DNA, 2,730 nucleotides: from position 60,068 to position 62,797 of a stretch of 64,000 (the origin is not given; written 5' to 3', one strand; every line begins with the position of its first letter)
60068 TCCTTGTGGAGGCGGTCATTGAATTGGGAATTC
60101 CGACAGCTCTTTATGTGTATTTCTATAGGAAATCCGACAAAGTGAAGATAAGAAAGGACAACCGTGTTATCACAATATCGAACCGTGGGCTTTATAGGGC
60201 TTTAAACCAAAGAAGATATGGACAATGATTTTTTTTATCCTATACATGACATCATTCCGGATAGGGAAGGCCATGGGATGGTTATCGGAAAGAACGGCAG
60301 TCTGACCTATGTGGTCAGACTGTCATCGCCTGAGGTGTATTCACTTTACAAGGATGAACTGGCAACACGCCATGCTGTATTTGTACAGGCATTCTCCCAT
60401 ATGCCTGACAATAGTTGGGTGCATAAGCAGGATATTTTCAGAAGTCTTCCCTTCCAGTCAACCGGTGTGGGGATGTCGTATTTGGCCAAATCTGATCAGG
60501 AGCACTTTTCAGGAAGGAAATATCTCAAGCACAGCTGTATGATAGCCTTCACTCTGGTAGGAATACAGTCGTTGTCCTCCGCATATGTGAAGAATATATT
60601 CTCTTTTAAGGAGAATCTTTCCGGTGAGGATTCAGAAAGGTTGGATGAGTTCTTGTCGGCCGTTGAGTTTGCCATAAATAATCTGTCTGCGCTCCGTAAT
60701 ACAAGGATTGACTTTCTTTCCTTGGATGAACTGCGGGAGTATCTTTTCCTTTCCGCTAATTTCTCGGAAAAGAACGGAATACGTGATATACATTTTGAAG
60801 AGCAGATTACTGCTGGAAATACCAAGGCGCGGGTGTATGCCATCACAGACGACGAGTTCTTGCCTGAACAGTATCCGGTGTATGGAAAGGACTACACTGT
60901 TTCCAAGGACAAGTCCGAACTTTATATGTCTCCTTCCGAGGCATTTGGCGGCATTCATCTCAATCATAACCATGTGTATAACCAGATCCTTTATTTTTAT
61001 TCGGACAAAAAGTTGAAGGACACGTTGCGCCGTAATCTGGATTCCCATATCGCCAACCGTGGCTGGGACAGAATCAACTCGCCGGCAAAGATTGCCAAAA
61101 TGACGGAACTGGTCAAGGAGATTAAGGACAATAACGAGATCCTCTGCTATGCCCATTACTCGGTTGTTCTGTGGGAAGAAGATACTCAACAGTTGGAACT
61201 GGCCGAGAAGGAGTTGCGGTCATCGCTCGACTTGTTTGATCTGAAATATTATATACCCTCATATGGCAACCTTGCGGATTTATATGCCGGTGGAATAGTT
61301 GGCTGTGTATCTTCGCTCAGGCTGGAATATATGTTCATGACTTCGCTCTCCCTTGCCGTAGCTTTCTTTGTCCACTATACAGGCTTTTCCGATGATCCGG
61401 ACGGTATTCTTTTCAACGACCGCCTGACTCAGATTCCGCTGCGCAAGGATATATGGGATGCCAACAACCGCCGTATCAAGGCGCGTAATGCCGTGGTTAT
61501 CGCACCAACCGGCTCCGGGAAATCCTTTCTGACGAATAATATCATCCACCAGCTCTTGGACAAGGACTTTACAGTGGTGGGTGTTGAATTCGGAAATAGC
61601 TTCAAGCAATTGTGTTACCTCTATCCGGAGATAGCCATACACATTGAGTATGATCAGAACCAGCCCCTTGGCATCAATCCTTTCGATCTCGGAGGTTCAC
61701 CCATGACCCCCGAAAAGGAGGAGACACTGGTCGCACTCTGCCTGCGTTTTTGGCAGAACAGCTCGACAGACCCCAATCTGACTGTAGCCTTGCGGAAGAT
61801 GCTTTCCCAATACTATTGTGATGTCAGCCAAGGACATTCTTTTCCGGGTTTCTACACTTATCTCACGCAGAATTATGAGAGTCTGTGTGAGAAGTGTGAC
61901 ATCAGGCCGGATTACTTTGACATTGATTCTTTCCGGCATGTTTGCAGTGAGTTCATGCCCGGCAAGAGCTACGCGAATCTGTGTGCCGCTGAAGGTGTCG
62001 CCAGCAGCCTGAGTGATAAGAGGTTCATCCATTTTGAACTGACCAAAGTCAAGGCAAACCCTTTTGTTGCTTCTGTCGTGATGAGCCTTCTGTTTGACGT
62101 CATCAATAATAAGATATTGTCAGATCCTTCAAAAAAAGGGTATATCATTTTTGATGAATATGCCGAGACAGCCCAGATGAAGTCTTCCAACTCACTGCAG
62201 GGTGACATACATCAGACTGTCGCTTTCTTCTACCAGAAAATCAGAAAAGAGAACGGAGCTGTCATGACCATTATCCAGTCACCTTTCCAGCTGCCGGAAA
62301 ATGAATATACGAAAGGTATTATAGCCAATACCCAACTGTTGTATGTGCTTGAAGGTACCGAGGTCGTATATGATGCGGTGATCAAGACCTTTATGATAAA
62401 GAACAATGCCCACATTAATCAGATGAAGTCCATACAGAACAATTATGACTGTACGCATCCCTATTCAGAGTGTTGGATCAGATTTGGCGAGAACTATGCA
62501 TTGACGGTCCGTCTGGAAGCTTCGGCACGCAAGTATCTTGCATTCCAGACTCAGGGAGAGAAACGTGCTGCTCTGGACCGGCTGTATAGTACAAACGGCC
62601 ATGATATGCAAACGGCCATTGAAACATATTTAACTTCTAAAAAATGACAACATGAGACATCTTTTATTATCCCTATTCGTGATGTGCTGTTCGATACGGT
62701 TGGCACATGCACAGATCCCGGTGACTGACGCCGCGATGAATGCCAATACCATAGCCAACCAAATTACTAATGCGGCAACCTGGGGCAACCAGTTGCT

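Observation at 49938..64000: An Mfa-type (type V pilus) fimbrial cluster transcriptionally fused to conjugative transposon traE-traJ, with ssb embedded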

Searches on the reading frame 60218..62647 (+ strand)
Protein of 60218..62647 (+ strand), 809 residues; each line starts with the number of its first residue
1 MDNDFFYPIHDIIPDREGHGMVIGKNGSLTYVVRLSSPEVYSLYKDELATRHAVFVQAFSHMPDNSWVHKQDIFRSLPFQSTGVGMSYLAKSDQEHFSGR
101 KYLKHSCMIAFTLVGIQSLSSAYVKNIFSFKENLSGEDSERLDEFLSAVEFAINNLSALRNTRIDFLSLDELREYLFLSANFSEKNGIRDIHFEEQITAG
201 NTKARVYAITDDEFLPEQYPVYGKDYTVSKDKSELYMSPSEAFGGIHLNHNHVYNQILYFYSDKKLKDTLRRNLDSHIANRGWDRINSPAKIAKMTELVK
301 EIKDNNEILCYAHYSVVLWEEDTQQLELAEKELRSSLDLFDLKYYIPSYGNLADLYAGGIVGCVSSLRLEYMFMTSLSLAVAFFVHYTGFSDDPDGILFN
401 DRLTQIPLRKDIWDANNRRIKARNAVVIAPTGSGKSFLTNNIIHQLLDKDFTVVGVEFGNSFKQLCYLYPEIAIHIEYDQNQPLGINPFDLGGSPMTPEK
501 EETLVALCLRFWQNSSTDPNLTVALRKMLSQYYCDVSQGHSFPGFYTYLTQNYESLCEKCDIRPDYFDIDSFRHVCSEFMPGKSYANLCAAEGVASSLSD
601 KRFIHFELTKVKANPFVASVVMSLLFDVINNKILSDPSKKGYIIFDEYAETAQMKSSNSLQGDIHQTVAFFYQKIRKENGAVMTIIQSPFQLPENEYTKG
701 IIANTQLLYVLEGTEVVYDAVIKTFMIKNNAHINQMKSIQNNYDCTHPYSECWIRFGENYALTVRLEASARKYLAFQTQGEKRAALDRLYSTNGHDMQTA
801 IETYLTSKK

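Call 4: search_protein_families(library=pfam, proteins=[window:60218-62647:+], max_evalue=0.01)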
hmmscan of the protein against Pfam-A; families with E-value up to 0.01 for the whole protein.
window:60218-62647:+ (809 aa): 4 families
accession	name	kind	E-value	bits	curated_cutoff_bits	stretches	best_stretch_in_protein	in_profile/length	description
PF19044.6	P-loop_TraG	-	6.6e-50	170.4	25.8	1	396-804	1-409/413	TraG P-loop domain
PF01935.23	DUF87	-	0.0013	19.4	23.2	1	427-454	28-56/220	Helicase HerA, central domain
PF13401.12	AAA_22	-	0.0015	19.3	27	1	422-498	5-65/130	AAA domain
PF04851.21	ResIII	-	0.0072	16.7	22.5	0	420-449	21-50/164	Type III restriction enzyme, res subunit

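Call 5: search_protein_families(library=ncbifam, proteins=[window:60218-62647:+], max_evalue=0.01)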
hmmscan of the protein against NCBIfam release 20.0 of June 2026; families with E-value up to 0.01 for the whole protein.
window:60218-62647:+ (809 aa): 7 families
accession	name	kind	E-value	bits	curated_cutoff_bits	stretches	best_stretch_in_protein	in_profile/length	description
TIGR03783.1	Bac_Flav_CT_G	subfamily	9.1e-72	242.1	261.55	1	20-803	22-824/829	TraG family conjugative transposon ATPase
TIGR02746.1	TraC-F-type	equivalog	1.2e-26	92.9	567.05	2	600-806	600-798/800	type IV secretion system protein TraC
TIGR00929.1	VirB4_CagE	subfamily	9.3e-17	60.5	643.1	1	20-739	21-727/792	VirB4 family type IV secretion/conjugal transfer ATPase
NF045975.1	VirB4_plasma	equivalog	3.4e-12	44.9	590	1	281-489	378-580/894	Mbov_0397 family ICE element conjugal transfer ATPase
NF045971.1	conju_CD1110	equivalog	7.2e-08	31.2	325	1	600-719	587-699/752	VirB4-like conjugal transfer ATPase, CD1110 family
NF010278.0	PRK13721.1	subfamily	1.8e-06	26.1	1177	1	422-467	479-524/874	type IV secretion system protein TraC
NF005304.0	PRK06835.1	equivalog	0.0043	16.2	215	0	422-454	183-215/330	ATP-binding protein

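Call 16: search_dna_similar(query=window:60218-62647:+, collection=plasmids, mode=protein, max_rows=40)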
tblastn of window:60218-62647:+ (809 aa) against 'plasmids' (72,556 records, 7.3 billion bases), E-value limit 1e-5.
Records with a match: 1063; places in all: 1068; records where one place covers at least 80% of the query: 105.
Best place of each record, by identity: >=99% 1; 60-80% 4; <60% 1058.
By first word of the organism name: Klebsiella 296; Escherichia 155; Salmonella 117; Bacteroides 71; Citrobacter 66; Providencia 51; Enterobacter 42; Hymenobacter 32; Vibrio 30; Phocaeicola 20; and 59 more.
By predicted mobility (MOB-suite, as given by PLSDB): conjugative 903; non-mobilizable 126; mobilizable 34.
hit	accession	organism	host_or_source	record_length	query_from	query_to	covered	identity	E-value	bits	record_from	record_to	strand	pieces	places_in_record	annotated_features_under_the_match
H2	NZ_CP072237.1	Bacteroides uniformis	Homo sapiens,cultured bacterial ...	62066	1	809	100%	99.9%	0e+0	1689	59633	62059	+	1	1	conjugal transfer protein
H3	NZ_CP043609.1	Bacteroides fragilis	Homo sapiens,cell culture,feces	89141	1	809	100%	69.5%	0e+0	1222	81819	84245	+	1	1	hypothetical protein (x2)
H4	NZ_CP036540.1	Bacteroides fragilis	Homo sapiens,blood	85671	1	809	100%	68.1%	0e+0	1209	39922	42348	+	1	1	hypothetical protein (x2)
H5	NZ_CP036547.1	Bacteroides fragilis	Homo sapiens,blood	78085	1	809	100%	68.1%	0e+0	1209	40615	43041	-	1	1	hypothetical protein (x2)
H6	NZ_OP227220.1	Bacteroides sp.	-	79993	1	809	100%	68.1%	0e+0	1209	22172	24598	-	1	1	conjugal transfer protein | hypothetical protein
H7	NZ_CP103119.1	Bacteroides thetaiotaomicron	Homo sapiens,cell culture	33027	22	809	97%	43.0%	0e+0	648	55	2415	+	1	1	conjugal transfer protein TraG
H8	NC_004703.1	Bacteroides thetaiotaomicron VPI-5482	-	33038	22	809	97%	43.0%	0e+0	647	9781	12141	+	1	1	conjugal transfer protein TraG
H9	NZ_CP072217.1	Bacteroides xylanisolvens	Homo sapiens,cultured bacterial ...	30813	22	809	97%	43.0%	0e+0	647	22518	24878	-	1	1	conjugal transfer protein TraG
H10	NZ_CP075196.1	Bacteroides thetaiotaomicron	Homo sapiens,whole organism,feces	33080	22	809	97%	43.0%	0e+0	647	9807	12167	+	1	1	conjugal transfer protein TraG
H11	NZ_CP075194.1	Bacteroides thetaiotaomicron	Homo sapiens,whole organism,feces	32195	22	809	97%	43.0%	0e+0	647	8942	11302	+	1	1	conjugal transfer protein TraG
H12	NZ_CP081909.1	Phocaeicola vulgatus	Homo sapiens,Peritoneal Fluid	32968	22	809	97%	43.0%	0e+0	647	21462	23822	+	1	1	conjugal transfer protein TraG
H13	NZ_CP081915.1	Bacteroides faecis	Homo sapiens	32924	22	809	97%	43.0%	0e+0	647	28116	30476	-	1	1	conjugal transfer protein TraG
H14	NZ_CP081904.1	Parabacteroides goldsteinii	Homo sapiens,Left Flank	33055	22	809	97%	43.0%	0e+0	647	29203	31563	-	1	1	conjugal transfer protein TraG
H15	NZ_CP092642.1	Bacteroides thetaiotaomicron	-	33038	22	809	97%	43.0%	0e+0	647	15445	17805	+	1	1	conjugal transfer protein TraG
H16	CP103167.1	Bacteroides caccae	Homo sapiens,cell culture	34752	22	809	97%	43.0%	0e+0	647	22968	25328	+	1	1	conjugal transfer protein TraG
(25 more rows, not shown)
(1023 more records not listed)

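Call 18: get_annotated_region(hit=H3, flank=14000)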
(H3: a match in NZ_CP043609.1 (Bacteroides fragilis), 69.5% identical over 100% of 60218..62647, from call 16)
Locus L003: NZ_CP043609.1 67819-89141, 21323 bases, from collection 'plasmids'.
description: Bacteroides fragilis strain GUT04 plasmid unnamed1, complete sequence
organism: Bacteroides fragilis (NCBI taxid 817)
taxonomy: Bacteria; Bacteroidota; Bacteroidia; Bacteroidales; Bacteroidaceae; Bacteroides; Bacteroides fragilis
host: -; source: Homo sapiens,cell culture,feces; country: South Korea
typing (MOB-suite, as given by PLSDB): mobilizable; relaxase MOBB
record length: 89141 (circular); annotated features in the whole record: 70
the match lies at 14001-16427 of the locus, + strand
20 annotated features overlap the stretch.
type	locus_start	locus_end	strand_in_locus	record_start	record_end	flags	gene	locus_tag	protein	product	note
CDS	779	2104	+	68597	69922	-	-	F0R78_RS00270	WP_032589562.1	RNA-guided endonuclease TnpB family protein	-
CDS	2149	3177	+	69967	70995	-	-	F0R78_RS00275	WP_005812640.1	site-specific integrase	GO:0015074 - DNA integration [Evidence IEA]; GO:0006310 - DNA recombination [Evidence IEA]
CDS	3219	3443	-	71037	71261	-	-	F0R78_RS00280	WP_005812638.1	hypothetical protein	-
CDS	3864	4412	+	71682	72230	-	-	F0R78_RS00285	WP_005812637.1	DUF3575 domain-containing protein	-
CDS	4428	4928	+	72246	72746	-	-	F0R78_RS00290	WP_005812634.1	hypothetical protein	-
CDS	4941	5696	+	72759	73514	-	-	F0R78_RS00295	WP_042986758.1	hypothetical protein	-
CDS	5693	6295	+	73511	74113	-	-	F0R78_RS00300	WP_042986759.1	hypothetical protein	-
CDS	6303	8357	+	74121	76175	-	-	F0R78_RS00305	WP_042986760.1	tetratricopeptide repeat protein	-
CDS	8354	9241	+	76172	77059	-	-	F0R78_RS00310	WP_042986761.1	hypothetical protein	-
CDS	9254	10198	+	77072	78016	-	-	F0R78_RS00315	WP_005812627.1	fimbrillin family protein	-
CDS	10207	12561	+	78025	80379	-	-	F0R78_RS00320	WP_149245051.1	BACON domain-containing carbohydrate-binding protein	-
CDS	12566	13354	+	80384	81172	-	-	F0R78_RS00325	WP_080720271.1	fimbrillin family protein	-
CDS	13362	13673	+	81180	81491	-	-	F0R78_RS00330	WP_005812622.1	hypothetical protein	-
CDS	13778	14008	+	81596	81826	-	-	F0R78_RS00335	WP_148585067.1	hypothetical protein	-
CDS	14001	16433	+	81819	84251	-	-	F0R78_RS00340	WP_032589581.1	hypothetical protein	-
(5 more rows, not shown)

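Call 19: get_annotated_region(hit=H4, flank=14000)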
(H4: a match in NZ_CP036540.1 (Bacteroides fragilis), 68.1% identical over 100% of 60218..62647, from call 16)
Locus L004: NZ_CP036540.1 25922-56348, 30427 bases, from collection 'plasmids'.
description: Bacteroides fragilis strain DCMOUH0017B plasmid pBFO17_1, complete sequence
organism: Bacteroides fragilis (NCBI taxid 817)
taxonomy: Bacteria; Bacteroidota; Bacteroidia; Bacteroidales; Bacteroidaceae; Bacteroides; Bacteroides fragilis
host: -; source: Homo sapiens,blood; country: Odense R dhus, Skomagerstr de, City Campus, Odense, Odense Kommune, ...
typing (MOB-suite, as given by PLSDB): mobilizable; relaxase MOBB
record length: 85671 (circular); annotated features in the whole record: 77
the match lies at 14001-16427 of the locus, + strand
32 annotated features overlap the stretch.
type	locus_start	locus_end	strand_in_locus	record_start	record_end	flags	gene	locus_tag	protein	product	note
CDS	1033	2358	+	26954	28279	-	-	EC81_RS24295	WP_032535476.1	RNA-guided endonuclease TnpB family protein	-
CDS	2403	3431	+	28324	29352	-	-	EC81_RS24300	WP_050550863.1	site-specific integrase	GO:0015074 - DNA integration [Evidence IEA]; GO:0006310 - DNA recombination [Evidence IEA]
CDS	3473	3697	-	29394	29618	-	-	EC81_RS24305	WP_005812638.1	hypothetical protein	-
CDS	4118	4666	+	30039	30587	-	-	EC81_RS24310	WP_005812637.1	DUF3575 domain-containing protein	-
CDS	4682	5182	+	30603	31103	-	-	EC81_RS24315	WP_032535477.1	hypothetical protein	-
CDS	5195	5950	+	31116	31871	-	-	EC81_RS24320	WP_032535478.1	hypothetical protein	-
CDS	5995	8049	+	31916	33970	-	-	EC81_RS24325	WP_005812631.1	tetratricopeptide repeat protein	-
CDS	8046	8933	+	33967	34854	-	-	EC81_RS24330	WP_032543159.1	hypothetical protein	-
CDS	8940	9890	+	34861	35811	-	-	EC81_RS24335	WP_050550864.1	fimbrillin family protein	-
CDS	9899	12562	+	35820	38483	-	-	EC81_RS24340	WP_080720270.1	BACON domain-containing carbohydrate-binding protein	-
CDS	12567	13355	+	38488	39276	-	-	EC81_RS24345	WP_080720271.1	fimbrillin family protein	-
CDS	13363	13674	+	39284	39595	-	-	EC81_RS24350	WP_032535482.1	hypothetical protein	-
CDS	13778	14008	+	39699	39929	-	-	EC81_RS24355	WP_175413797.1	hypothetical protein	-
CDS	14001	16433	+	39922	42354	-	-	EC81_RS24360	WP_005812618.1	hypothetical protein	-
CDS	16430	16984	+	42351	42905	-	-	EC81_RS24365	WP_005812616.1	hypothetical protein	-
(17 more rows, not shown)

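Call 20: get_annotated_region(hit=H8, flank=10000)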
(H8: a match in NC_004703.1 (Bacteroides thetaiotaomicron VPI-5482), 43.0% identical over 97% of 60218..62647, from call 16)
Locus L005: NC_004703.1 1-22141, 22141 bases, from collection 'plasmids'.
description: Bacteroides thetaiotaomicron VPI-5482 plasmid p5482, complete sequence
organism: Bacteroides thetaiotaomicron VPI-5482 (NCBI taxid 226186)
taxonomy: Bacteria; Bacteroidota; Bacteroidia; Bacteroidales; Bacteroidaceae; Bacteroides; Bacteroides thetaiotaomicron; Bacteroides thetaiotaomicron VPI-5482
host: -; source: -; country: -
typing (MOB-suite, as given by PLSDB): conjugative; replicon rep_cluster_1702; relaxase MOBB; mating-pair formation MPF_T
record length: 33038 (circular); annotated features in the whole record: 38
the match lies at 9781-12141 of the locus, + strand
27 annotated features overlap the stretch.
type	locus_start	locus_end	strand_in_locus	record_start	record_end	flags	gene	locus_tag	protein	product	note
CDS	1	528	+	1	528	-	-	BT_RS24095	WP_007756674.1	hypothetical protein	-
CDS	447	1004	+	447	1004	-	-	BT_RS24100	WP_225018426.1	hypothetical protein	-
CDS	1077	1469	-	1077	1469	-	-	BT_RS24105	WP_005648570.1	hypothetical protein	-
CDS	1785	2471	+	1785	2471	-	-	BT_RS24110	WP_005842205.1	SprT-like domain-containing protein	-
CDS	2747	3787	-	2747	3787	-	-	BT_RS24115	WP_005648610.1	replication initiation protein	GO:0006270 - DNA replication initiation [Evidence IEA]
CDS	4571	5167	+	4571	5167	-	-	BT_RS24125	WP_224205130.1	BfmA/BtgA family mobilization protein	-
CDS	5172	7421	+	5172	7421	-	-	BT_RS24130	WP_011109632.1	DUF5712 family protein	-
CDS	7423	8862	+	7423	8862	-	-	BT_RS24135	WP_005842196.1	TraM recognition domain-containing protein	-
CDS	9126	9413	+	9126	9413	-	-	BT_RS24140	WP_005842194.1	hypothetical protein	-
CDS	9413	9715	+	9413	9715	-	-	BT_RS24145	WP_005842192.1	hypothetical protein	-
CDS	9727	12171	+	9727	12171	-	-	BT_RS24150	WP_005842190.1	conjugal transfer protein TraG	-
CDS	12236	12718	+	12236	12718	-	-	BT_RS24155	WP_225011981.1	conjugal transfer protein TraI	-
CDS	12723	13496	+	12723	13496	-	-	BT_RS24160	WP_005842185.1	hypothetical protein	-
CDS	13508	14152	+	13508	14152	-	-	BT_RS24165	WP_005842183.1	hypothetical protein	-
CDS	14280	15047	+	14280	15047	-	traM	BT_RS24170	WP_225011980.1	conjugative transposon protein TraM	-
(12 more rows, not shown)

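Call 31: find_related_loci(query=A1, collection=genome_contigs, flank=10000)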
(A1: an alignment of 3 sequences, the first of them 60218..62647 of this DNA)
Query A1 (809 aa) in genome_contigs; peptide patterns used: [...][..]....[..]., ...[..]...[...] (x = any residue, [..] = any of these).
106 stretches matched a pattern; 21 encode a relative of the query (tblastn E <= 1e-3); 21 distinct loci.
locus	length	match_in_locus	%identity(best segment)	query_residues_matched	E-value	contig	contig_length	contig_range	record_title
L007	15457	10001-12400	46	7-805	0e+0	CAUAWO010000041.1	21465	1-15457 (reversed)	MAG TPA_asm: Bacteroides stercoris isolate SRR17798025_bin.17_MetaWRAP_v1.3_MAG genome assembly, contig: ERZ18697963.799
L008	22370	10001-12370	45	22-808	0e+0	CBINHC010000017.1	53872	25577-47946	MAG TPA_asm: uncultured Sphingobacteriaceae bacterium isolate SRR16817047_binner12_Refined_6 genome assembly, contig: ER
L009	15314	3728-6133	42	1-805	0e+0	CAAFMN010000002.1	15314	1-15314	MAG TPA_asm: Clostridia bacterium, isolate HGM11780, WGS project CAAFMN010000000 data, contig: SRS1596872_11_k141_4952,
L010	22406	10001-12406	42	1-805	0e+0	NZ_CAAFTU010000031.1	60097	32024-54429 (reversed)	MAG: uncultured Bacteroides sp. isolate HGM04651, whole genome shotgun sequence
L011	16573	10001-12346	44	22-804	0e+0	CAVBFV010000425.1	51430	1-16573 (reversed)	Lachnospiraceae bacterium isolate H07604-L1_cleanbin_000017 genome assembly, contig: Spades_H07604-L1_contig_175, whole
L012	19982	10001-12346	45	22-804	0e+0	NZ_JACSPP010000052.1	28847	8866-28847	Phocaeicola intestinalis strain Sa1CVN1 NODE_52_length_28847_cov_45.265589, whole genome shotgun sequence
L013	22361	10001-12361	43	22-809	0e+0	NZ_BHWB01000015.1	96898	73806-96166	Bacteroides faecalis strain KCTC 15687 Contigs15, whole genome shotgun sequence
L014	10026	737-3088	43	22-808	0e+0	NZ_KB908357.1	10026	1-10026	Segatella maculosa DSM 19339 = JCM 15638 strain DSM 19339 H164DRAFT_scaffold00039.39, whole genome shotgun sequence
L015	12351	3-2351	42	25-808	0e+0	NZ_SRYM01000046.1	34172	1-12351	Parabacteroides distasonis strain NM39_I3 NODE_46_length_34172_cov_778.332, whole genome shotgun sequence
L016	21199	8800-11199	46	7-805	0e+0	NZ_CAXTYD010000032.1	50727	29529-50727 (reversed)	Phocaeicola vulgatus ATCC 8482 isolate CC00081 CC00081_32_NODE_32_length_50727_cov_139.762270, whole genome shotgun sequ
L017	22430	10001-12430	63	1-807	0e+0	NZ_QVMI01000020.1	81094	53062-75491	Bacteroides sp. 51 scaffold20_size81094, whole genome shotgun sequence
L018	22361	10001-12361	43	22-809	0e+0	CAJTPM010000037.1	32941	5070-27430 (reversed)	MAG TPA_asm: uncultured Lachnospiraceae bacterium isolate MGBC108016 genome assembly, contig: MGBC108016.37, whole genom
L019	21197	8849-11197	30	23-801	2e-92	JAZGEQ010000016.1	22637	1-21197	MAG: Cellulophaga sp. isolate SCS4bin.25 SCS4bin.25_16, whole genome shotgun sequence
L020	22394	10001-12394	28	7-805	3e-90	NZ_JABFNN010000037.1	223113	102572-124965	Flagellimonas amphidinii strain LMIT004 NODE_8519001_length_223113_cov_372.241, whole genome shotgun sequence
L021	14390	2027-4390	29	23-807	2e-89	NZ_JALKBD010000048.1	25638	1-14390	Arenibacter sp. F20364 scaffold_48_length25639, whole genome shotgun sequence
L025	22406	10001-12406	41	1-805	0e+0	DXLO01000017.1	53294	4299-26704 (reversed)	MAG TPA_asm: Bacteroides sp. isolate HRGM_Genome_0405 HRGM_Genome_0405_17, whole genome shotgun sequence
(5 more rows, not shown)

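Call 62: search_protein_families(library=phrogs, proteins=[L003:4428-4928:+, L003:4941-5696:+, L003:5693-6295:+], max_evalue=0.001)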
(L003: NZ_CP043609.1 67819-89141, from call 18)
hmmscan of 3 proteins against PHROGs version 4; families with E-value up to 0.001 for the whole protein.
L003:4428-4928:+ (166 aa): 0 families

L003:4941-5696:+ (251 aa): 0 families

L003:5693-6295:+ (200 aa): 0 families

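Call 91: search_protein_families(library=pfam, proteins=[L005:9126-9413:+, L005:9413-9715:+], max_evalue=5)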
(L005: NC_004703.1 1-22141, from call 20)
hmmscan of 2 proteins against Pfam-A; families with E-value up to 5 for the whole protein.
L005:9126-9413:+ (95 aa): 4 families
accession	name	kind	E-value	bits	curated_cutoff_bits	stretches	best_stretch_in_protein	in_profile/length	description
PF06570.16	DUF1129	-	0.0093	16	29.1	1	31-91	114-175/207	Protein of unknown function (DUF1129)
PF20563.3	DUF6773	-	0.079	13.2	27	1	13-90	68-146/163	Family of unknown function (DUF6773)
PF02656.20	DUF202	-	1.3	9.9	23.4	1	34-88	18-61/68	Domain of unknown function (DUF202)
PF04956.18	TrbC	-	2.3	8.9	27.9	0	17-81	42-89/98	TrbC/VIRB2 pilin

L005:9413-9715:+ (100 aa): 9 families
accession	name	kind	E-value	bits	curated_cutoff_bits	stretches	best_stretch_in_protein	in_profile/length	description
PF13571.11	DUF4133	-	0.022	15.6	25.2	1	5-84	1-71/91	Domain of unknown function (DUF4133)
PF07471.18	Phage_Nu1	-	0.029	14.4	30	1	46-90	108-149/164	Phage DNA packaging protein Nu1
PF17555.7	TssN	-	0.077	12.8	30.3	1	18-84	30-96/274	Type VI secretion system, TssN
PF14110.11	DUF4282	-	0.086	13.9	27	1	25-71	16-67/86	Domain of unknown function (DUF4282)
PF01988.24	VIT1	-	0.4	10.9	28.1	1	23-67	164-208/214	VIT family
PF14015.11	DUF4231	-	0.43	11.5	24.7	1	28-73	17-63/103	Protein of unknown function (DUF4231)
PF11151.13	DUF2929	-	0.47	11.2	23.8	1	25-70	4-48/56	Protein of unknown function (DUF2929)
PF19779.4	DUF6264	-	0.59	10.7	31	1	27-73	125-171/183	Family of unknown function (DUF6264)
PF20990.2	DUF2207_C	-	1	9.5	33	1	19-67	134-182/247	Predicted membrane protein (DUF2207) C-terminal domain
